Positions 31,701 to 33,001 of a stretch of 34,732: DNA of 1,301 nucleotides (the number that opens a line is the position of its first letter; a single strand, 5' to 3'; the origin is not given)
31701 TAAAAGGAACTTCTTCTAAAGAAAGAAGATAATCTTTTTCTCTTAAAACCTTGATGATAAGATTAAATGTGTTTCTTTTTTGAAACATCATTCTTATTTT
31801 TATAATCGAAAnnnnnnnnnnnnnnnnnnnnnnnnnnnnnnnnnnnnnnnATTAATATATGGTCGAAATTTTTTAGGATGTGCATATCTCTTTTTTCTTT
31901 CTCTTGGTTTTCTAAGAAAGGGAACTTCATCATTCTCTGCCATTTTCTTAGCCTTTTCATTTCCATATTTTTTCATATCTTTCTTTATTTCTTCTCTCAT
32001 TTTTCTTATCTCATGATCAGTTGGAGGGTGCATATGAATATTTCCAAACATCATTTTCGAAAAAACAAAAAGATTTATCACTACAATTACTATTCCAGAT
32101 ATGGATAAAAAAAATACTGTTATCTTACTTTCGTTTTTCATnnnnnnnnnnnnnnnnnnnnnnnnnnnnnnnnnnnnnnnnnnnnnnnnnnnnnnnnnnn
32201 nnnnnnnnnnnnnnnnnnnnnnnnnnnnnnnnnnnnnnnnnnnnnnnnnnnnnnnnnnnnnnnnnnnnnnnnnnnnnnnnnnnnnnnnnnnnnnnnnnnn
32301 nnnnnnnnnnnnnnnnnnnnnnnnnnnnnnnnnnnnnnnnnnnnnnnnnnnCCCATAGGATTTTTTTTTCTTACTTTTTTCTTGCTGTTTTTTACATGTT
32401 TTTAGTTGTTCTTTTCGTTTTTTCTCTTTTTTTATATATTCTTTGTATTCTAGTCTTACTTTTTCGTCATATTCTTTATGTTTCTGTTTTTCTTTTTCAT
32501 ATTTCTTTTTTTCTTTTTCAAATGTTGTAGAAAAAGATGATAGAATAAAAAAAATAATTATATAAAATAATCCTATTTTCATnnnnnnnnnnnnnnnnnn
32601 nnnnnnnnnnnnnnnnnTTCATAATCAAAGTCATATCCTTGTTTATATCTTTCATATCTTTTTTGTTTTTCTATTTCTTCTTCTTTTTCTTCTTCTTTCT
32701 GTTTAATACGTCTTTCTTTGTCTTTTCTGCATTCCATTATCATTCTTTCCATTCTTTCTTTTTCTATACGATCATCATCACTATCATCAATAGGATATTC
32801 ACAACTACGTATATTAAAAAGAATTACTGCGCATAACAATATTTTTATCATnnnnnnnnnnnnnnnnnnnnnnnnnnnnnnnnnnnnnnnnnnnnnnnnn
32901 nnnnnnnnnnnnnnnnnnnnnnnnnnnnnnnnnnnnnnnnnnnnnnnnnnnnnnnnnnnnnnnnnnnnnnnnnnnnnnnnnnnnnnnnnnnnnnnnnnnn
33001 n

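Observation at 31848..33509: Tandemly duplicated two-gene cassette encoding signal-anchored, hyper-charged K/E-rich miniproteins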

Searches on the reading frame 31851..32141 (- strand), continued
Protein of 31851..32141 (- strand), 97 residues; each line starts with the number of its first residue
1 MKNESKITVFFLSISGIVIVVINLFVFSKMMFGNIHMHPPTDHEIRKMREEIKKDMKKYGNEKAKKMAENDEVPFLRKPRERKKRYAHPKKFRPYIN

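Call 90: fold_search(model_id=the predicted structure, library=viral)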
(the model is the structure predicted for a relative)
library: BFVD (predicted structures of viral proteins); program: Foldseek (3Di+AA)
matches with E <= 10: 1; with E <= 0.001: 0
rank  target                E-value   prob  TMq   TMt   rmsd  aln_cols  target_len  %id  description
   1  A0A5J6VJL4            4.1e+00  0.14  0.49  0.16   4.9        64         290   25  Uncharacterized protein [Megaviridae environmental sample]

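Call 92: find_encoding_contigs(protein=P0007, flank=10000, max_places=4)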
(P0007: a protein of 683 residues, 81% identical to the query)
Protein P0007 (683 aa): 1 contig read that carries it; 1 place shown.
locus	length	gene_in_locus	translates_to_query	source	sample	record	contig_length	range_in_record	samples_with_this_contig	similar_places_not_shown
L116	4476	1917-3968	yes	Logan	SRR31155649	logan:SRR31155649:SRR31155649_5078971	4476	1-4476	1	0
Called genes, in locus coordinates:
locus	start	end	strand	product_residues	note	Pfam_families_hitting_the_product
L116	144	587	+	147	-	-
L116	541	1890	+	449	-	-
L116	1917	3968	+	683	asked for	PF16510:P22_portal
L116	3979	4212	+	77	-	-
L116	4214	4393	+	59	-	-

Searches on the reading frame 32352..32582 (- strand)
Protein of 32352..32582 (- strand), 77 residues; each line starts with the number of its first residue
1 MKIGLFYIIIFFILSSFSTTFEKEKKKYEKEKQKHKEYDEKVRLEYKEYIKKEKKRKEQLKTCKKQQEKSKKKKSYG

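Call 9: search_protein_families(library=pfam, max_evalue=0.1, proteins=[window:32352-32582:-])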
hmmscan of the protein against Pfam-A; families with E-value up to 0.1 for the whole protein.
window:32352-32582:- (77 aa): 3 families
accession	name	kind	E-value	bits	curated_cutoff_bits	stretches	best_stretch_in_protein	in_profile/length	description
PF22251.1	PFF1_TM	-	0.013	15.5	32.3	1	3-72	95-167/300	Vacuolar membrane protease, transmembrane domain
PF12115.13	Salp15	-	0.025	15.4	27.8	1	6-71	4-57/111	Salivary protein of 15kDa inhibits CD4+ T cell activation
PF00813.25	FliP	-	0.036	14.4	26.9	1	4-72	45-113/191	FliP family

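Call 10: search_protein_families(library=phrogs, max_evalue=0.1, proteins=[window:32352-32582:-])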
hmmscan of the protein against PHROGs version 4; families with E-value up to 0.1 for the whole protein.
window:32352-32582:- (77 aa): 2 families
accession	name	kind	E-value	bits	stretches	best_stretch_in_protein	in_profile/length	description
phrog_2330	-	unknown function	0.038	15.3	1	5-64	61-121/122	unknown function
phrog_9841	-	lysis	0.094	13.9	0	5-72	18-88/120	Rz-like spanin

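Call 22: find_homologous_proteins(query=window:32352-32582:-, max_evalue=0.01)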
Query window:32352-32582:-: 26 candidates shared short words with the query, none scored E <= 0.01.

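Call 38: find_related_loci(query=A4, collection=viral_contigs, flank=6000)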
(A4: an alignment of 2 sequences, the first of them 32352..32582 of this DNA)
Query A4 (77 aa) in viral_contigs; peptide patterns used: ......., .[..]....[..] (x = any residue, [..] = any of these).
473 stretches matched a pattern, but none encodes a relative of the query by tblastn (E <= 1e-3).

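Call 40: find_related_loci(query=A4, collection=metagenome_contigs, flank=8000)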
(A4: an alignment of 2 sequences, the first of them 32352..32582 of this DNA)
Query A4 (77 aa) in metagenome_contigs; peptide patterns used: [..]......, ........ (x = any residue, [..] = any of these).
599 stretches matched a pattern, but none encodes a relative of the query by tblastn (E <= 1e-3).

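Call 47: search_protein_representatives(alignment_id=A4)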
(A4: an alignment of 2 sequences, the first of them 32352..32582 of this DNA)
Query: 2 sequences, 79 profile positions. Proteins with E-value up to 0.001 (for the whole library): 0; up to 1e-10: 0; up to 1e-30: 0. The best 0 are listed.

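Call 60: predict_structure(protein=window:32352-32582:-)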
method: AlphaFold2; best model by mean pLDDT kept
length: 77 residues; sequences in the alignment: 1
mean_pLDDT: 94.9   pTM: 0.56
mean pLDDT of the five models: 94.9, 94.0, 92.3, 90.9, 85.3
residues with pLDDT >= 90: 68; 70-90: 8; 50-70: 1; < 50: 0
segments of 3 or more residues with pLDDT < 50: none
pLDDT, mean of each block of 10 residues (from residue 1): 85 96 97 98 98 99 97 86
secondary structure, 60 per line:
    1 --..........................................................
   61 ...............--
elements in order: H3-75
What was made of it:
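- Structure: K77 is a single helix (pLDDT 95, call 60). The tail is a long rigid helix (call 60) with a 3-4 hydrophobic stripe, which I read from the K73 tail sequence.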

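Call 72: search_protein_families(library=padloc, max_evalue=0.01, proteins=[window:32352-32582:-])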
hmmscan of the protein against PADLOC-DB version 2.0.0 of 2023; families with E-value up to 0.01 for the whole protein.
window:32352-32582:- (77 aa): 1 family
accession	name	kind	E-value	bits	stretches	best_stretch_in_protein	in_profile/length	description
PDLC00612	ZorB1|ZorB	-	0.00059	17.5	1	1-69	24-88/293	MotB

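Call 75: search_dna_similar(query=window:32352-32582:-, collection=phages, mode=protein, max_evalue=0.1, max_rows=10)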
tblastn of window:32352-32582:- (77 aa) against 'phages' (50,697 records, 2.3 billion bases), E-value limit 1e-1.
No match.

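Call 85: search_protein_families(library=ncbifam, max_evalue=0.05, proteins=[window:32352-32582:-])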
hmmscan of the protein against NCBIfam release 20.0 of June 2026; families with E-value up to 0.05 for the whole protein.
window:32352-32582:- (77 aa): 4 families
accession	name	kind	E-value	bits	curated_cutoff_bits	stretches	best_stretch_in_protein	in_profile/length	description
NF053689.1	BamJ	equivalog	0.011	16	100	1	5-73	7-77/184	BamJ family beta-barrel-assembly machinery protein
NF047550.1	LIC_12071_fam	equivalog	0.013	14.8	350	1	4-72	227-295/337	LIC_12071 family protein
NF038389.1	ArsS_fam_HK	equivalog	0.015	14.8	250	1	5-73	10-78/403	ArsS family sensor histidine kinase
NF010405.0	PRK13831.1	subfamily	0.029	13.3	386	1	4-74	35-105/433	IncP-type conjugal transfer protein TrbI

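Call 89: fold_search(model_id=the predicted structure, library=viral)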
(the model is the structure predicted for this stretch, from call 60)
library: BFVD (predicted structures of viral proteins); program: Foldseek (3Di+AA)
matches with E <= 10: 0; with E <= 0.001: 0
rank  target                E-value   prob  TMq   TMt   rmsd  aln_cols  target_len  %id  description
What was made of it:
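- On Two-component spanin (i-spanin/o-spanin): Nothing was found in BFVD by fold (calls 89, 90).
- Tried and rejected: Foldseek of the two AF2 models against BFVD found nothing (calls 89, 90).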

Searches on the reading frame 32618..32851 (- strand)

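Call 9: search_protein_families(library=pfam, max_evalue=0.1, proteins=[window:32618-32851:-])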
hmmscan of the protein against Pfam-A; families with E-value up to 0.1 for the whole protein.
window:32618-32851:- (78 aa): 0 families

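Call 10: search_protein_families(library=phrogs, max_evalue=0.1, proteins=[window:32618-32851:-])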
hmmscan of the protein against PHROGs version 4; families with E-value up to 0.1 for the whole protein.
window:32618-32851:- (78 aa): 2 families
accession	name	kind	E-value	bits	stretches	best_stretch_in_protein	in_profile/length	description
phrog_15587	-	unknown function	0.0041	17.8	1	4-71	8-79/191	-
phrog_3793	-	unknown function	0.0063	16.7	1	5-71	53-116/272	-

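Call 72: search_protein_families(library=padloc, max_evalue=0.01, proteins=[window:32618-32851:-])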
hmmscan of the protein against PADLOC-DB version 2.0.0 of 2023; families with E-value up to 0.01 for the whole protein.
window:32618-32851:- (78 aa): 0 families

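Call 85: search_protein_families(library=ncbifam, max_evalue=0.05, proteins=[window:32618-32851:-])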
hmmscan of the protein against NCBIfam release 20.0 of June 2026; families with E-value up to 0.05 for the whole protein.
window:32618-32851:- (78 aa): 2 families
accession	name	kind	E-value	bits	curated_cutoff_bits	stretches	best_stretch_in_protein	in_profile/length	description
NF033894.1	Eex_IncN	subfamily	0.022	14.7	33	1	4-48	3-49/65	EexN family lipoprotein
NF005929.0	PRK07946.1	equivalog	0.049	13.3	157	0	13-68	99-154/204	Na(+)/H(+) antiporter subunit C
